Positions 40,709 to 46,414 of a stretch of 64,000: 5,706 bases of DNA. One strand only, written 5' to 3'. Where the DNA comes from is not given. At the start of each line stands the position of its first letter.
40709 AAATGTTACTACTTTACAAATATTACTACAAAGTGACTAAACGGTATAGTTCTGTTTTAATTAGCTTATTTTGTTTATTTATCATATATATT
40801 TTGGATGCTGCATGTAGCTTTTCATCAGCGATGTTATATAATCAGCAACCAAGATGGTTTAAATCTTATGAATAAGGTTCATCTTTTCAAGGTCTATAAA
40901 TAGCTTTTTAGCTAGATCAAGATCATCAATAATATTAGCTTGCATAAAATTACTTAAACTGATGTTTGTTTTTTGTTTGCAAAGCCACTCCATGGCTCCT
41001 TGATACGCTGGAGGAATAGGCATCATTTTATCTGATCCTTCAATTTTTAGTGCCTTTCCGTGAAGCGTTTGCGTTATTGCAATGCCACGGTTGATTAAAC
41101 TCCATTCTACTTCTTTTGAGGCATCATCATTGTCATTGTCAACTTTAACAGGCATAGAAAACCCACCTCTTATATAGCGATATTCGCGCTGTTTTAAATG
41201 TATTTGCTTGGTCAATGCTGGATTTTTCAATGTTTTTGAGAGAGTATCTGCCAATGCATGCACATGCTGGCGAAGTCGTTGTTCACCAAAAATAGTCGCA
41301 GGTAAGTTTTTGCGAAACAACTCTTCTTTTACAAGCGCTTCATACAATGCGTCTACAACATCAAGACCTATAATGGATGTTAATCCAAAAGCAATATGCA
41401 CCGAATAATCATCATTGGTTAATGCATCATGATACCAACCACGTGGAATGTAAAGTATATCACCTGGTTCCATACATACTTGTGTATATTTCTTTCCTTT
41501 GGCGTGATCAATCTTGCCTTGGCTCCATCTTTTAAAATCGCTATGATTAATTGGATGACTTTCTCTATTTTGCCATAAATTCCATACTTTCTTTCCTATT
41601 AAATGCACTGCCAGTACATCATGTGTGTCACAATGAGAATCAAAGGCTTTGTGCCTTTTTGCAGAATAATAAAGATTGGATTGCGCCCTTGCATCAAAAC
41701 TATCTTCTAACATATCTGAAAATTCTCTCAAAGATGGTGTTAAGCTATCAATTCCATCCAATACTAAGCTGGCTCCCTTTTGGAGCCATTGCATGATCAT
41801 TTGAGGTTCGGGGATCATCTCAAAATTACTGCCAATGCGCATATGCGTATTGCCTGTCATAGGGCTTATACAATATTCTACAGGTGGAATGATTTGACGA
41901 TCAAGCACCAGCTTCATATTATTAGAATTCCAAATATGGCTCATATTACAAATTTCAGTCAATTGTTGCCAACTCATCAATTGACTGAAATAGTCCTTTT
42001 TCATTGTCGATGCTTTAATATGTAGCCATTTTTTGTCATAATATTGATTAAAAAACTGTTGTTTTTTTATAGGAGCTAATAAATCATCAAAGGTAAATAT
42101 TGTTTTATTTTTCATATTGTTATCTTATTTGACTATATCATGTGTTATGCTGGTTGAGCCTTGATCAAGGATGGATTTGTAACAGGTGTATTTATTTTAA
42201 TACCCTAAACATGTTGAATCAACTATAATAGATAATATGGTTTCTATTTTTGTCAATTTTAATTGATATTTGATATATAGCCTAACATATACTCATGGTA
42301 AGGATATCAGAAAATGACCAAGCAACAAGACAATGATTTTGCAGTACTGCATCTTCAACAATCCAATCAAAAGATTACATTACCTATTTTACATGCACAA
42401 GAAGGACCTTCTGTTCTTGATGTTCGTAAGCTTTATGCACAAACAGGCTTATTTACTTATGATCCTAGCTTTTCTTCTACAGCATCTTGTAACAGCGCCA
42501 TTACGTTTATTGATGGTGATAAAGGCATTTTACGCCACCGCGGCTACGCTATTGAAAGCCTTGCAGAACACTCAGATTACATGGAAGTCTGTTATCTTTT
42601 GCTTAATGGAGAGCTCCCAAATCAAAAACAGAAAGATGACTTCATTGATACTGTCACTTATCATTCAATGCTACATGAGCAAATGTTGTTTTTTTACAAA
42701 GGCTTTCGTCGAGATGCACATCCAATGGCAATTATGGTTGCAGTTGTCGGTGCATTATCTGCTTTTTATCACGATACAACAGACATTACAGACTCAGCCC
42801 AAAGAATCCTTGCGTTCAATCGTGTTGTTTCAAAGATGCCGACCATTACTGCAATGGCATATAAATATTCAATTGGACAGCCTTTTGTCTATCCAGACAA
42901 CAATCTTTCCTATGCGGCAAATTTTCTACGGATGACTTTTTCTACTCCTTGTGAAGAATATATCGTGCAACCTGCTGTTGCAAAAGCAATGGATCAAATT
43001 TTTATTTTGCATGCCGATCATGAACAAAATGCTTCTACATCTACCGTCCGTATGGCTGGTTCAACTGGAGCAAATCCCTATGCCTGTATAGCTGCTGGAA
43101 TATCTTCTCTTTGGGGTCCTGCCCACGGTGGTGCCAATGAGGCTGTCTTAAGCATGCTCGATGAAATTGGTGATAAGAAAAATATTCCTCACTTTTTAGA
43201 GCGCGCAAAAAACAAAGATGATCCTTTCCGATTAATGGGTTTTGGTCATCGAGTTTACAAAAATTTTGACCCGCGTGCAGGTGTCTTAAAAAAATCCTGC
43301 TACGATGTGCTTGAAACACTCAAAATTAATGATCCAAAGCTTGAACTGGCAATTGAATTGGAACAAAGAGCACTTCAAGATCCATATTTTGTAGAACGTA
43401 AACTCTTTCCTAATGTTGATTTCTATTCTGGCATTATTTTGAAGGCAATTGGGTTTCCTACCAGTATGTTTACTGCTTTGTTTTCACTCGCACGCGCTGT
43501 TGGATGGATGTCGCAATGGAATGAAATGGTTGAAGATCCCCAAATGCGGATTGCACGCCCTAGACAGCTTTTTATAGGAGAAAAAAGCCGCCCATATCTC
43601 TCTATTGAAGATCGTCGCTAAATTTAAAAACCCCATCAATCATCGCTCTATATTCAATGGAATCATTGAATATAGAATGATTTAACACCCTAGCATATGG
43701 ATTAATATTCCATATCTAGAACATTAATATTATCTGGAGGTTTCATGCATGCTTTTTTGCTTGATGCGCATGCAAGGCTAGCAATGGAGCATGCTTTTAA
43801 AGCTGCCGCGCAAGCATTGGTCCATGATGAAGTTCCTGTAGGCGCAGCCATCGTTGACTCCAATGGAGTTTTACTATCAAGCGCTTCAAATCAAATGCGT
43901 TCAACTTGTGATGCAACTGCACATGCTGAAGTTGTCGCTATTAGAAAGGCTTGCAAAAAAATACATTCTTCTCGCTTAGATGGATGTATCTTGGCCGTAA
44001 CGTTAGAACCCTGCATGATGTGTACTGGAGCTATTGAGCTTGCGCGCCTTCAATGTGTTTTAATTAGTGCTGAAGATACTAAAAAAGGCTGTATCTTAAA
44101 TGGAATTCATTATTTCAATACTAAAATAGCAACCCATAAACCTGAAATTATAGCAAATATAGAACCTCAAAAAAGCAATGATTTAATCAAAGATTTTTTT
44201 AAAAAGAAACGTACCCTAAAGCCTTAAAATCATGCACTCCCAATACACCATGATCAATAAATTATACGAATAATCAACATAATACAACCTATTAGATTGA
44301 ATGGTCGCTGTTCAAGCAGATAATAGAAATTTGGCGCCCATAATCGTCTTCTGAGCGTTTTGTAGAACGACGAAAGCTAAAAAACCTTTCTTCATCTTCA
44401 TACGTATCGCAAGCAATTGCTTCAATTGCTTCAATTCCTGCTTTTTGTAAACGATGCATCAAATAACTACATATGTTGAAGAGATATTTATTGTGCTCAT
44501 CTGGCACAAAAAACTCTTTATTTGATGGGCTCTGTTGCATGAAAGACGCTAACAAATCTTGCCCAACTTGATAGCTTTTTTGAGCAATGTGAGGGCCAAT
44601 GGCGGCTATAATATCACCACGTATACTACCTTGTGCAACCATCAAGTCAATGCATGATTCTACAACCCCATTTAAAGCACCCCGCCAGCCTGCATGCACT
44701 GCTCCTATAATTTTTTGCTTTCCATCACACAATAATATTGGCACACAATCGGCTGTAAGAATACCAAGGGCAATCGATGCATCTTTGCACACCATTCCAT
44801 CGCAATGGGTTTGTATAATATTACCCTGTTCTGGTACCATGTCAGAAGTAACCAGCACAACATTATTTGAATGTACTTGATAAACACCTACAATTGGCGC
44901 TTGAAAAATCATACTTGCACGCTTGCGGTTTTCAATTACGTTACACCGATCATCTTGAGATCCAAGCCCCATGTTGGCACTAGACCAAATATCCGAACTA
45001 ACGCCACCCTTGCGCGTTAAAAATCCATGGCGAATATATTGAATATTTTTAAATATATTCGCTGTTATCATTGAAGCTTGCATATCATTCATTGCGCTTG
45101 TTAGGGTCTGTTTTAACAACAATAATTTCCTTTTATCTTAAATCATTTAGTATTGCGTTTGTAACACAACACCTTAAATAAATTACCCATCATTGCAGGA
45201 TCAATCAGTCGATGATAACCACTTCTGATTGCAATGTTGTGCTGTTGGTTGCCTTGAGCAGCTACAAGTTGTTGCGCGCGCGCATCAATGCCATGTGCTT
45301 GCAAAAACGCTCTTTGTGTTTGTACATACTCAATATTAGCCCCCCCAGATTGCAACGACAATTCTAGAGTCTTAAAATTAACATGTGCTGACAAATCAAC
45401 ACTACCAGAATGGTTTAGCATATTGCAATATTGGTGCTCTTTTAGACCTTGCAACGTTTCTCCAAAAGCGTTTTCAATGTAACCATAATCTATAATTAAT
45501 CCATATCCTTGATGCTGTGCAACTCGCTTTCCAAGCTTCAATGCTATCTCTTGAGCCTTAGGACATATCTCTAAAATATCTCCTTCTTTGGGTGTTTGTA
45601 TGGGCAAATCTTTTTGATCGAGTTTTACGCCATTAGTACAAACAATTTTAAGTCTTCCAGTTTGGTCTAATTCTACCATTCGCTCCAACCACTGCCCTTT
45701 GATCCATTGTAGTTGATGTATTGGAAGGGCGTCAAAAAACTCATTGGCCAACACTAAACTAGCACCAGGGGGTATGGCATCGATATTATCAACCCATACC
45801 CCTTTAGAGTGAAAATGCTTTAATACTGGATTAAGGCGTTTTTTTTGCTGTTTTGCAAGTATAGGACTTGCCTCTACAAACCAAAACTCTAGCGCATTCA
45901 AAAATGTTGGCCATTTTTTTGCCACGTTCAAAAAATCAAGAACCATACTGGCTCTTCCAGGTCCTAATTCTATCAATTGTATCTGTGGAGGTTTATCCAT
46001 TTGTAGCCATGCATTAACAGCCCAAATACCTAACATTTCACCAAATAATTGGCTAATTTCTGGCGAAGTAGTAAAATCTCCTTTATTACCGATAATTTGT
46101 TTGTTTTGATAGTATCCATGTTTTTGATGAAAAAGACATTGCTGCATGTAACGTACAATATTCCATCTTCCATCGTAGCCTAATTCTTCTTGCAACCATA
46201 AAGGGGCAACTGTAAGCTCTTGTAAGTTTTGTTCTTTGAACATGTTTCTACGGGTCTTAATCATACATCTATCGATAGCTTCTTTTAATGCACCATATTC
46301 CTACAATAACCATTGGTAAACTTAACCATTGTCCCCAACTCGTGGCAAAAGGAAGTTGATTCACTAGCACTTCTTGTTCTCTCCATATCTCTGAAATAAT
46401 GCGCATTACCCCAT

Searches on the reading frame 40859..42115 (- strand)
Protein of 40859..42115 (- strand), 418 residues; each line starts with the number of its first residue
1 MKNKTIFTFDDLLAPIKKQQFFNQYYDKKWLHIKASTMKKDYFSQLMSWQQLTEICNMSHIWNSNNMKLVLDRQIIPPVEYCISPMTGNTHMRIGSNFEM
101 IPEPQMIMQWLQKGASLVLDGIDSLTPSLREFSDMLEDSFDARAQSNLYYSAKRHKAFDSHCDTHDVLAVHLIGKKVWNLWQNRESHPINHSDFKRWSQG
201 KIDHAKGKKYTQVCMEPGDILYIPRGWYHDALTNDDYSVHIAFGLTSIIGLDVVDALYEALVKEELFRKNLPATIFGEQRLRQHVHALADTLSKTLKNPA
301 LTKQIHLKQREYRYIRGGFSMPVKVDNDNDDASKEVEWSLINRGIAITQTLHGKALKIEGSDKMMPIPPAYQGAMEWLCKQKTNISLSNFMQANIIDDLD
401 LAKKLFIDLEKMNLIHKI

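Call 6: search_protein_families(library=ncbifam, proteins=[window:40859-42115:-], max_evalue=0.00001)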
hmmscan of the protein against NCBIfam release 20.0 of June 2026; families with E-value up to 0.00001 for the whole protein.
window:40859-42115:- (418 aa): 0 families

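Call 47: search_protein_families(library=pfam, proteins=[window:40859-42115:-], max_evalue=0.01)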
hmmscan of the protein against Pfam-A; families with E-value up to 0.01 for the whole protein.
window:40859-42115:- (418 aa): 2 families
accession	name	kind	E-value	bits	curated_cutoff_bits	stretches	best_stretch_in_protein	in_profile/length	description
PF08007.18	JmjC_2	-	2.3e-21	76.1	22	1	132-246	14-120/127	JmjC domain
PF13621.12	Cupin_8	-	4.6e-09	37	27.4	1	143-241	131-242/252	Cupin-like domain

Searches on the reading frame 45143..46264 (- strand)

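Call 6: search_protein_families(library=ncbifam, proteins=[window:45143-46264:-], max_evalue=0.00001)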
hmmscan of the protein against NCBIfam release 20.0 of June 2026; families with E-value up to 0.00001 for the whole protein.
window:45143-46264:- (373 aa): 0 families

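Call 47: search_protein_families(library=pfam, proteins=[window:45143-46264:-], max_evalue=0.01)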
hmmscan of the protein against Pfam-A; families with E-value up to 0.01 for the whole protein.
window:45143-46264:- (373 aa): 1 family
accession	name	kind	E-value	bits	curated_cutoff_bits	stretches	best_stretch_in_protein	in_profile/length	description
PF02636.23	Methyltransf_28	-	1.4e-57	195.5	23.3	1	77-304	1-237/249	Putative S-adenosyl-L-methionine-dependent methyltransferase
